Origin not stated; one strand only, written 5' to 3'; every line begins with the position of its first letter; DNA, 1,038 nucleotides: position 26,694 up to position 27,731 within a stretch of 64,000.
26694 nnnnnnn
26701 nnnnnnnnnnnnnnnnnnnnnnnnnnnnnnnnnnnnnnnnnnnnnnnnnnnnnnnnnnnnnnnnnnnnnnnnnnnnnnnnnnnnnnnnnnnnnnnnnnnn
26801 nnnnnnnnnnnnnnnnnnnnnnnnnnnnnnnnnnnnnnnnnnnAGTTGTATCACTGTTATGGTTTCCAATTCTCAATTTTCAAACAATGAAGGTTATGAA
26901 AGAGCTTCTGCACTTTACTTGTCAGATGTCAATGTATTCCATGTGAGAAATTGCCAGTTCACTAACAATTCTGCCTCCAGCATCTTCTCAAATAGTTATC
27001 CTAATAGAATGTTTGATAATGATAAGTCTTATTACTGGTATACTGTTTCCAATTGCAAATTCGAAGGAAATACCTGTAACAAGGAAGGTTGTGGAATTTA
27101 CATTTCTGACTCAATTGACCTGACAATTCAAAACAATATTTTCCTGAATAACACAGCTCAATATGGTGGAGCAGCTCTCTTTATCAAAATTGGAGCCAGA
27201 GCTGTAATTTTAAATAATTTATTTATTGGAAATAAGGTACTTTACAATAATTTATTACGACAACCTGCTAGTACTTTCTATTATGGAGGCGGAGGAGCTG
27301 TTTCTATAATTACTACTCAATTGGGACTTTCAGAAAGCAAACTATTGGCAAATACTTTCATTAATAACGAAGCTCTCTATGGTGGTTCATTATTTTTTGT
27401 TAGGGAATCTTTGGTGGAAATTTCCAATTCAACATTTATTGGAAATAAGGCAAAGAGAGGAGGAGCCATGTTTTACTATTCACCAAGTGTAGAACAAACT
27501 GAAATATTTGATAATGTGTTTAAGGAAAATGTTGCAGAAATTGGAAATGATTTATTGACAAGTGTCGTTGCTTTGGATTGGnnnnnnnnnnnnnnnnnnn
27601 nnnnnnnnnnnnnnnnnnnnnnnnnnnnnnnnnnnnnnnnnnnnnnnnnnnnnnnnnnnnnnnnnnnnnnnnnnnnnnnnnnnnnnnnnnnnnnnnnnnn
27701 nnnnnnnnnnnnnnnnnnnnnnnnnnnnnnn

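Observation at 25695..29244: Receptor-like kinase with an ectodomain of Pmp-type beta-helix repeats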

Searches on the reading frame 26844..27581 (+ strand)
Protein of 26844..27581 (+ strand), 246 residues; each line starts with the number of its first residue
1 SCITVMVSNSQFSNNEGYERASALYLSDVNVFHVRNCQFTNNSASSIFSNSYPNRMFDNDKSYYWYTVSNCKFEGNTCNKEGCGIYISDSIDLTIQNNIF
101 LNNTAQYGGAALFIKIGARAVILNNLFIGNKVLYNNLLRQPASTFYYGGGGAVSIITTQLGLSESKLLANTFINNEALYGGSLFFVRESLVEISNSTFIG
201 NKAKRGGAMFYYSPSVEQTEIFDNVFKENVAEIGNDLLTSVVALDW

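Call 23: search_protein_families(library=pfam, proteins=[window:26844-27581:+], max_evalue=10)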
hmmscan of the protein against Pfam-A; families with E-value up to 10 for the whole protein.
seq(246 aa): 5 families
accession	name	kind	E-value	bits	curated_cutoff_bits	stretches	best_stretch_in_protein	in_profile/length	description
PF13229.12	Beta_helix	-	1.7e-14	54.2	25.9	2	5-141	11-139/158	Right handed beta helix region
PF05048.19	NosD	-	4.9e-10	39.7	23.6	2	8-132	47-174/212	Periplasmic copper-binding protein (NosD)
PF02415.23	Chlam_PMP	-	0.01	16.5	20.6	2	99-114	3-18/19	Chlamydia polymorphic membrane protein (Chlamydia_PMP) repeat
PF12708.12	Pect-lyase_RHGA_epim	-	0.079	13.2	27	1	47-129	80-164/213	Rhamnogalacturonase A/epimerase, pectate lyase-like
PF14592.12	Chondroitinas_B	-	0.17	11.3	24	1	61-132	185-253/426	Chondroitinase B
